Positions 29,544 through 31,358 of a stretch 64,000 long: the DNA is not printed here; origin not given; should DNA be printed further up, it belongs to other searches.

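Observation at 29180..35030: Foreign GC-rich island carrying three defence-type genes, inserted between rpsU and a truncated hutH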

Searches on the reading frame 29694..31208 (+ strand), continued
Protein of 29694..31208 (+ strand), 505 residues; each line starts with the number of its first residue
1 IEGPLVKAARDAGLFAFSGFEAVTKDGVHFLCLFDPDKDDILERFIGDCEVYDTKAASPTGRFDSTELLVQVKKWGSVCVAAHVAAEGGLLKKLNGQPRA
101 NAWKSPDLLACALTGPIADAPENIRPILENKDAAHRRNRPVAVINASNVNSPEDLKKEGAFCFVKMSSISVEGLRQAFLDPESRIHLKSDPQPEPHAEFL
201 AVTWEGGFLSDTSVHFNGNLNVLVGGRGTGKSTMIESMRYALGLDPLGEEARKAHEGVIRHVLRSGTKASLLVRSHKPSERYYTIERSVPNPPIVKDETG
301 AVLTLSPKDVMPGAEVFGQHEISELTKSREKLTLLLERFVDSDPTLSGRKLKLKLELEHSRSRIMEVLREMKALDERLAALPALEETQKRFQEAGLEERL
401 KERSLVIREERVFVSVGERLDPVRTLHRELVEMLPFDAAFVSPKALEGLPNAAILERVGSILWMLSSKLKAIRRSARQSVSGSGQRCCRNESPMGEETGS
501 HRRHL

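Call 59: search_solved_structures(query=A1, max_evalue=1)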
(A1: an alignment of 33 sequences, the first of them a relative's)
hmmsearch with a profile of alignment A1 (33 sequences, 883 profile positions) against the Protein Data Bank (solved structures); distinct sequences matched with E-value up to 1: 31.
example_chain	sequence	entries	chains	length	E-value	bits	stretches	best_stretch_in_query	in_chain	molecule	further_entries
5h68_A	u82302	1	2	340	0.00032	21.7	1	273-309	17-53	Chromosome partition protein Smc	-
6zz6_B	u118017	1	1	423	0.00034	21.6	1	738-821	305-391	Structural maintenance of chromosomes protein 3,Structural maintenance of chromosomes prot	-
1e69_A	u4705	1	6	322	0.00038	21.5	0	755-835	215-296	CHROMOSOME SEGREGATION SMC PROTEIN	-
5xg3_A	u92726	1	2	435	0.001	20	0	273-309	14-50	Chromosome partition protein Smc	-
4ux3_A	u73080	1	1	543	0.0037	18.2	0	739-821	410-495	STRUCTURAL MAINTENANCE OF CHROMOSOMES PROTEIN 3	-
6qpw_C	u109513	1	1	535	0.0046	17.9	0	739-821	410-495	Structural maintenance of chromosomes protein 3,Structural maintenance of chromosomes prot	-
3zgx_A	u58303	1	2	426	0.005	17.8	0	273-309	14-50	CHROMOSOME PARTITION PROTEIN SMC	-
5djn_A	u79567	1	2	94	0.0091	16.9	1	509-579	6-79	Kinesin-like protein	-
8v46_A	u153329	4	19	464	0.012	16.6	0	278-305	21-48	AriA antitoxin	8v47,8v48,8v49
5dac_A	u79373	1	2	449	0.022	15.7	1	278-307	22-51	Putative uncharacterized protein,Putative uncharacterized protein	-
6zz6_A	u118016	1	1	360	0.041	14.8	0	278-311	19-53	Structural maintenance of chromosomes protein 1,Structural maintenance of chromosomes prot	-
6qj2_A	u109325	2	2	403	0.042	14.7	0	751-821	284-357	Smc4 | Uncharacterized protein,Uncharacterized protein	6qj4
7nhk_0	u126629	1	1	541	0.062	14.2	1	750-792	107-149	ABC-F type ribosomal protection protein Lsa(A)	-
8ux9_B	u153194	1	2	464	0.11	13.4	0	278-305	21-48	AriA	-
8v45_A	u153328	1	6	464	0.11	13.4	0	278-305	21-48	AriA antitoxin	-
3e0f_A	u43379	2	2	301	0.55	11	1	31-104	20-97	Putative Metal-dependent Phosphoesterase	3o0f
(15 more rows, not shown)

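Call 70: predict_structure(alignment_id=A1)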
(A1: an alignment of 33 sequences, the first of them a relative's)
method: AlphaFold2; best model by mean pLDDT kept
length: 883 residues; sequences in the alignment: 33
mean_pLDDT: 84.8   pTM: 0.66
mean pLDDT of the five models: 84.8, 84.6, 83.9, 82.9, 80.0
residues with pLDDT >= 90: 333; 70-90: 454; 50-70: 87; < 50: 9
segments of 3 or more residues with pLDDT < 50: 1-5
pLDDT, mean of each block of 10 residues (from residue 1): 47 87 91 91 96 94 91 94 94 94 91 85 87 94 90 90 94 91 89 91 89 91 91 82 80 80 86 82 70 70 93 88 89 93 89 94 92 90 87 88 79 87 93 90 87 84 81 82 81 86 85 83 87 90 90 88 87 73 78 84 87 92 93 90 87 89 90 86 86 92 93 91 90 92 85 90 84 79 76 71 73 71 57 60 68 67 67 63 51
secondary structure, 60 per line:
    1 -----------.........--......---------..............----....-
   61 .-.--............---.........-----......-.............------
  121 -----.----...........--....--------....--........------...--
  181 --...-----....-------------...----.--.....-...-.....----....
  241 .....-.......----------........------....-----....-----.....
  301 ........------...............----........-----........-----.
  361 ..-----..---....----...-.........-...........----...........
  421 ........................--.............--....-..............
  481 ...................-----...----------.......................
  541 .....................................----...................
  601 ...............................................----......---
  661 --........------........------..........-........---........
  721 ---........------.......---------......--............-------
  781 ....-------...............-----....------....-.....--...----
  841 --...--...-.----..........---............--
elements in order (helices of 4 or more, strands of 3 or more residues): E12-20 H23-28 H38-51 E56-59 H66-77 E81-89 E95-100 H102-114 H131-141 E144-147 H156-159 H162-169 E176-178 H191-194 E208-210 H218-222 E228-232 H237-245 H247-250 E251-253 E264-271 E278-281 E287-290 H296-308 H315-329 E334-341 E347-354 E360-362 H373-376 E381-383 H385-393 H395-405 H410-444 H447-459 H462-465 H467-499 H518-577 H582-647 E652-657 H663-670 H677-684 H691-700 H702-709 H713-720 H724-731 E738-744 E754-756 H762-773 E781-784 H792-806 E812-815 H822-825 E827-831 E834-836 E843-845 H857-866 H870-881

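Call 72: fold_search(model_id=the predicted structure, library=pdb)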
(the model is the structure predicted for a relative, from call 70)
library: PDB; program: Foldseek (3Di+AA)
matches with E <= 10: 802; with E <= 0.001: 66
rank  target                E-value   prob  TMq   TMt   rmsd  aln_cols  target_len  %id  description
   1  5xei                  2.1e-10  1.00  0.31  0.47  23.3       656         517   14  Crystal structure of the Smc head domain with a coiled coil and joint derived from Pyrococcus yayanosii (released 2017-06-07)
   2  7nyw_A                1.2e-09  1.00  0.29  0.35  26.4       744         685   14  Cryo-EM structure of the MukBEF-MatP-DNA head module (released 2021-07-07)
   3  9qxx_B                1.2e-09  1.00  0.26  0.30  43.0       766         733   12  JetABC DNA loaded state dimer (released 2025-10-01)
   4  9qxx_A                1.3e-09  1.00  0.24  0.28  42.1       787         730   11  JetABC DNA loaded state dimer (released 2025-10-01)
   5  8dk2_D                7.4e-09  1.00  0.22  0.26  45.3       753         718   13  CryoEM structure of Pseudomonas aeruginosa PA14 JetABC in an unclamped state trapped in ATP dependent dimeric form (released 2022-10-05)
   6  9qxu_A                7.7e-09  1.00  0.23  0.26  42.4       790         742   12  JetABC DNA loaded state monomer (open) (released 2025-10-01)
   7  9qxu_B                9.9e-09  1.00  0.25  0.30  42.3       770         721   12  JetABC DNA loaded state monomer (open) (released 2025-10-01)
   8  8as8_A                1.6e-08  1.00  0.23  0.31  23.6       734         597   11  E. coli Wadjet JetABC monomer (released 2022-12-14)
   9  9f5w_B                1.8e-08  1.00  0.28  0.43  22.3       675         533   12  Human condensin II - M18BP1 complex (released 2025-07-02)
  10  9qxt_A                2.3e-08  1.00  0.25  0.29  41.1       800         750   12  E. coli JetABC dimer in the DNA boarding-holding state (released 2025-10-01)
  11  6yvv_B                2.5e-08  1.00  0.25  0.42  19.7       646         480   14  Condensin complex from S.cerevisiae ATP-free apo bridged state (released 2020-07-15)
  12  8q72_A                3.3e-08  1.00  0.25  0.28  42.5       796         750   13  E. coli plasmid-borne JetABCD(E248A) core in a cleavage-competent state (released 2024-01-31)
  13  7nyw_B                1.8e-07  1.00  0.31  0.31  34.5       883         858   12  Cryo-EM structure of the MukBEF-MatP-DNA head module (released 2021-07-07)
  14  7zr1_C                1.8e-07  1.00  0.21  0.23  74.3       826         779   12  Chaetomium thermophilum Mre11-Rad50-Nbs1 complex bound to ATPyS (composite structure) (released 2023-01-11)
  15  6wge_B                3.8e-07  1.00  0.26  0.42  28.2       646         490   14  Cryo-EM structure of human Cohesin-NIPBL-DNA complex without STAG1 (released 2020-05-20)
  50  3e0f                  1.5e-04  1.00  0.16  0.42   6.9       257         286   15  Crystal structure of a putative metal-dependent phosphoesterase (bad_1165) from bifidobacterium adolescentis atcc 15703  (released 2008-09-02)
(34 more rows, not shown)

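Call 74: search_protein_families(library=padloc, proteins=[P0003, L007:12659-13873:+, P0251], max_evalue=0.001)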
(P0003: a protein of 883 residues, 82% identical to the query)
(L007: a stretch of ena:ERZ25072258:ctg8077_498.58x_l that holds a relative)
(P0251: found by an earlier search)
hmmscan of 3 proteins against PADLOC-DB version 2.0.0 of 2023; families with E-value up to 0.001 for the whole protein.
P0003 (883 aa): 22 families
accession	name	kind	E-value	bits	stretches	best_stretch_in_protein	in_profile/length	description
PDLC02208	Ppl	-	6.2e-36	121.9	2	757-878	774-889/894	-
PDLC04135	mad3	-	5.1e-14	50.6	1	275-820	13-325/374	mads_3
PDLC03859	LmuB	-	8e-14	49.7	2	411-820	273-587/611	-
PDLC03863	LmuB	-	1.2e-09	35.5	1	276-360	14-89/610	-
PDLC02980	AriA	-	3.5e-07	28.5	1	756-821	234-302/304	-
PDLC00517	JetC1|JetC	-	7.6e-06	22.5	0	268-302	28-61/1119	DUF3584 domain; MukB-like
PDLC03860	LmuB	-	2.2e-05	21.2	1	279-316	21-58/565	-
PDLC04164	AriA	-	2.3e-05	22.1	0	757-823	169-237/253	-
PDLC04678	PDC-M49A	-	3.6e-05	20.2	0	761-824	550-615/681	-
PDLC00256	LmuB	-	4.1e-05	20.5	0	279-311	21-53/563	AAA ATPase domain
PDLC02335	AbiLi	-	5.8e-05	20.3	1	590-821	172-240/326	AbiLi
PDLC00091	GajA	-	0.0001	19.3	1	277-309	17-49/627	AAA ATPase domain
PDLC00267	PtuA1|PtuA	-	0.00011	19.5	1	276-309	15-48/438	AAA ATPase domain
PDLC00278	PtuA1|PtuA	-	0.00012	19.5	0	278-309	17-48/436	AAA ATPase domain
PDLC04680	PDC-M49A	-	0.00012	18.8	0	781-831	562-612/674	-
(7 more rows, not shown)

L007:12659-13873:+ (405 aa): 3 families
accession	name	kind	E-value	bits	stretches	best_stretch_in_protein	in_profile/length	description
PDLC02394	pAgo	-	2.4e-14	50.1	1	33-331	59-356/1121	-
PDLC02402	Aga_SIR2-PNTD1-PNTD2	-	4.8e-14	49.4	1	137-398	302-561/876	Class I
PDLC02418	Aga_SIR2-Kinase-PNTD1-PNTD2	-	1.4e-10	38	1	136-337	160-367/756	Class I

P0251 (491 aa): 76 families (the best 25 are shown)
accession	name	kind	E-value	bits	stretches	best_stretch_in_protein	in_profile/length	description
PDLC03354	MTase_II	-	2.1e-62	209.5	2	254-382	267-387/425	Type II methyltransferase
PDLC03339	MTase_II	-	1.3e-54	183.5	3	290-383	184-277/399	Type II methyltransferase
PDLC03300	MTase_II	-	3.3e-44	149.2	2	282-380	182-279/302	Type II methyltransferase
PDLC03299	MTase_II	-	5.8e-38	129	3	291-378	172-258/296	Type II methyltransferase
PDLC03636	MTase_III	-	5.1e-36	122.6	1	96-381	96-409/575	Type III methyltransferase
PDLC03371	MTase_II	-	1.3e-34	118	2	290-380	166-255/260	Type II methyltransferase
PDLC03644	MTase_III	-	1.5e-34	117.6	1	67-381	77-397/542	Type III methyltransferase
PDLC03638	MTase_III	-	8.8e-32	108.3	1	97-381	432-681/816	Type III methyltransferase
PDLC03635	MTase_III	-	4.4e-30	103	2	288-381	482-576/708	Type III methyltransferase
PDLC03633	MTase_III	-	1.3e-27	94.8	2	312-377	288-353/616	Type III methyltransferase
PDLC03641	MTase_III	-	9.9e-27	91.8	1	12-358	110-433/657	Type III methyltransferase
PDLC03320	MTase_II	-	1.6e-22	78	1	293-379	191-276/289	Type II methyltransferase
PDLC03265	MTase_II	-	2.7e-22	77.6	2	301-378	252-329/333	Type II methyltransferase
PDLC03216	MTase_II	-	3.7e-22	76.8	1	316-382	194-260/364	Type II methyltransferase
PDLC03634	MTase_III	-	6.8e-22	76.1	1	14-352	102-425/621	Type III methyltransferase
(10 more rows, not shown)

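Call 76: search_dna_similar(query=P0003, collection=plasmids, mode=protein, max_rows=12)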
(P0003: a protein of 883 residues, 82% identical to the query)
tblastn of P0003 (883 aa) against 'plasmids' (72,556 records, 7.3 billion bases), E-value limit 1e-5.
Records with a match: 1123; places in all: 1174; records where one place covers at least 80% of the query: 191.
Best place of each record, by identity: <60% 1123.
By first word of the organism name: Escherichia 356; Klebsiella 339; Enterobacter 54; Piscirickettsia 34; Salmonella 32; Citrobacter 28; Serratia 21; Pseudomonas 21; Raoultella 18; Yersinia 17; and 63 more.
By predicted mobility (MOB-suite, as given by PLSDB): conjugative 811; non-mobilizable 198; mobilizable 114.
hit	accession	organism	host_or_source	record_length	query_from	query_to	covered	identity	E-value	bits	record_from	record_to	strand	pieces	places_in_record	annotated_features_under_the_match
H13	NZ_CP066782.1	Comamonas fluminis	Fresh water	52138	11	883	99%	36.1%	2e-143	477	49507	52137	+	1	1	none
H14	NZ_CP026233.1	Citrobacter freundii complex sp. CFNIH4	-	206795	11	883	99%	35.7%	9e-133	446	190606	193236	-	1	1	TrlF family AAA-like ATPase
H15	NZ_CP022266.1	Xanthomonas citri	Cowpea,cell culture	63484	11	883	99%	35.5%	9e-141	470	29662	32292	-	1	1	TrlF family AAA-like ATPase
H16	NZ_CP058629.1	Chitinibacter bivalviorum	Anodonta arcaeformis,Mono-bacterial ...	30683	11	883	99%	35.5%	5e-140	468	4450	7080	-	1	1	TrlF family AAA-like ATPase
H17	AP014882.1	Acetobacter pasteurianus NBRC 101655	-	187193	11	883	99%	34.8%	3e-137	459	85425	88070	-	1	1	hypothetical protein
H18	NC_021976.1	Acetobacter pasteurianus 386B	-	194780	11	883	99%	34.8%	3e-137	459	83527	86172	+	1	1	TrlF family AAA-like ATPase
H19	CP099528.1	Providencia stuartii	-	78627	11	883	99%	34.3%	2e-137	460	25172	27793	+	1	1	DNA repair protein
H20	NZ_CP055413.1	Klebsiella grimontii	culture,Wastewater effluent sample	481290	11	883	99%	34.3%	6e-130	438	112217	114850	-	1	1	TrlF family AAA-like ATPase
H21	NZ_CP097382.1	Providencia stuartii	Homo sapiens,sputum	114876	11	883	99%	34.1%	5e-58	458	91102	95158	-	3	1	hypothetical protein (x4) | IS91 family transposase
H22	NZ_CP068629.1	Vibrio parahaemolyticus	Penaeus vannamei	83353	11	883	99%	32.5%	1e-123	420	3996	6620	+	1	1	TrlF family AAA-like ATPase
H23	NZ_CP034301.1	Vibrio parahaemolyticus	Penaeus vannamei,AHPND infected ...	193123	11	883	99%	32.5%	1e-123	420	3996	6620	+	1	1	TrlF family AAA-like ATPase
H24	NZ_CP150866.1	Vibrio parahaemolyticus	cell culture,seafood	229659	11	883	99%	32.5%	1e-123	420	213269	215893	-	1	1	TrlF family AAA-like ATPase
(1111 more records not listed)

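Call 77: get_annotated_region(hit=H14, flank=7000)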
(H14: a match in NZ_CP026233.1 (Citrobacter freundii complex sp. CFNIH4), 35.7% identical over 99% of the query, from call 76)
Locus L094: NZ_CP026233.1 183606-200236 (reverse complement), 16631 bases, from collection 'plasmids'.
description: Citrobacter freundii complex sp. CFNIH4 plasmid pCFR-0b27, complete sequence
organism: Citrobacter freundii complex sp. CFNIH4 (NCBI taxid 2077148)
taxonomy: Bacteria; Pseudomonadota; Gammaproteobacteria; Enterobacterales; Enterobacteriaceae; Citrobacter; Citrobacter freundii complex sp. CFNIH4
host: -; source: -; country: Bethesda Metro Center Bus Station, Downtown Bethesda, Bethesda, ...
typing (MOB-suite, as given by PLSDB): conjugative; replicon IncC; relaxase MOBH,MOBH; mating-pair formation MPF_F
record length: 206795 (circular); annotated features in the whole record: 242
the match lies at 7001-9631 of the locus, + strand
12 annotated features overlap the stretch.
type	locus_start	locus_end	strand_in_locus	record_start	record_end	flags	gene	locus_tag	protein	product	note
CDS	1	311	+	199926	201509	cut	-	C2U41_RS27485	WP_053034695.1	tyrosine-type recombinase/integrase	-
CDS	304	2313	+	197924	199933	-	-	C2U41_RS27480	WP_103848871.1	integrase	-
CDS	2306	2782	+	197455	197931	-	-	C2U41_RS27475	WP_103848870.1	protein kinase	-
CDS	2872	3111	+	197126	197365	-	-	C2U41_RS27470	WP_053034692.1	hypothetical protein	-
CDS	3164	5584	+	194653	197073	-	-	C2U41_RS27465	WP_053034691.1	type I restriction-modification system subunit M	GO:0006306 - DNA methylation [Evidence IEA]; GO:0009307 - DNA restriction-modification system [Evidence IEA]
CDS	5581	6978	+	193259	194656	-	-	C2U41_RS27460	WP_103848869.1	restriction endonuclease subunit S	-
CDS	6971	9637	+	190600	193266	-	-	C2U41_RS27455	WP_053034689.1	TrlF family AAA-like ATPase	GO:0006302 - double-strand break repair [Evidence IEA]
CDS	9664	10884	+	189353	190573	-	-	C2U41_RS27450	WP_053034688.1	RNA-binding domain-containing protein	-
CDS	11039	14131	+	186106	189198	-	-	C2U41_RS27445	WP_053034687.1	type I restriction endonuclease subunit R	-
CDS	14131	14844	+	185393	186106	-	-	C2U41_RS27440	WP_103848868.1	SprT family zinc-dependent metalloprotease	GO:0006508 - proteolysis [Evidence IEA]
CDS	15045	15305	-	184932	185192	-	-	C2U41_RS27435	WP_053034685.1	hypothetical protein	-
CDS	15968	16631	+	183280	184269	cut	bet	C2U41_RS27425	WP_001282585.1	phage recombination protein Bet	GO:0006259 - DNA metabolic process [Evidence IEA]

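Call 78: get_annotated_region(hit=H15, flank=6000)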
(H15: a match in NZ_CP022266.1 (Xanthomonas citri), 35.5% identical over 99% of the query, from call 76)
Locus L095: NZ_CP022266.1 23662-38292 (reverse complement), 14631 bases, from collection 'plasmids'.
description: Xanthomonas citri pv. vignicola strain CFBP7111 plasmid plB, complete sequence
organism: Xanthomonas citri (NCBI taxid 473426)
taxonomy: Bacteria; Pseudomonadota; Gammaproteobacteria; Lysobacterales; Lysobacteraceae; Xanthomonas; Xanthomonas citri
host: -; source: Cowpea,cell culture; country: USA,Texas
typing (MOB-suite, as given by PLSDB): non-mobilizable; replicon rep_cluster_429
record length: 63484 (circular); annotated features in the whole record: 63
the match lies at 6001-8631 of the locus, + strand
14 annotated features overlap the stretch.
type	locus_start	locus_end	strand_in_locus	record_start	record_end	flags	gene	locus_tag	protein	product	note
CDS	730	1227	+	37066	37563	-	-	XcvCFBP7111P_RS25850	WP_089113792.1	helix-turn-helix domain-containing protein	-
CDS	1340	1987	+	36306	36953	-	-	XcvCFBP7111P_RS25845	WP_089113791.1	Abi family protein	-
CDS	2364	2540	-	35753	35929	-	-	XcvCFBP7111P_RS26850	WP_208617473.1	hypothetical protein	-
CDS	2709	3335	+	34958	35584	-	-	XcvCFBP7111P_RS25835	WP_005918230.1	ParA family protein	-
CDS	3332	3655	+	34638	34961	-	-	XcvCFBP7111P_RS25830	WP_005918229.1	hypothetical protein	-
CDS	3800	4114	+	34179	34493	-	parC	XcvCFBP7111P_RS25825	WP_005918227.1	ParC family partition-associated protein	-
CDS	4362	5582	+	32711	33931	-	-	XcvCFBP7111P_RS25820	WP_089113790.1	replication initiation protein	-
CDS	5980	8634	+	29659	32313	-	-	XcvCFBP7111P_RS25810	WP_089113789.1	TrlF family AAA-like ATPase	-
CDS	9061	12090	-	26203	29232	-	-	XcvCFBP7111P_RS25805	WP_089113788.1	Tn3 family transposase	-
CDS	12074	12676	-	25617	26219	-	-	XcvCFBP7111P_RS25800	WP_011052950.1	recombinase family protein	GO:0006310 - DNA recombination [Evidence IEA]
CDS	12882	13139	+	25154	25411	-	-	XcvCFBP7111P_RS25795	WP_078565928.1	antitoxin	-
CDS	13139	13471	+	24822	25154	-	-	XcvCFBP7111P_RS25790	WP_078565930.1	type II toxin-antitoxin system PemK/MazF family toxin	-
CDS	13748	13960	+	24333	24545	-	-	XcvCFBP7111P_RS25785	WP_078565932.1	hypothetical protein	-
CDS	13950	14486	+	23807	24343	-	-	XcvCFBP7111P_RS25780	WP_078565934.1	plasmid pRiA4b ORF-3 family protein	-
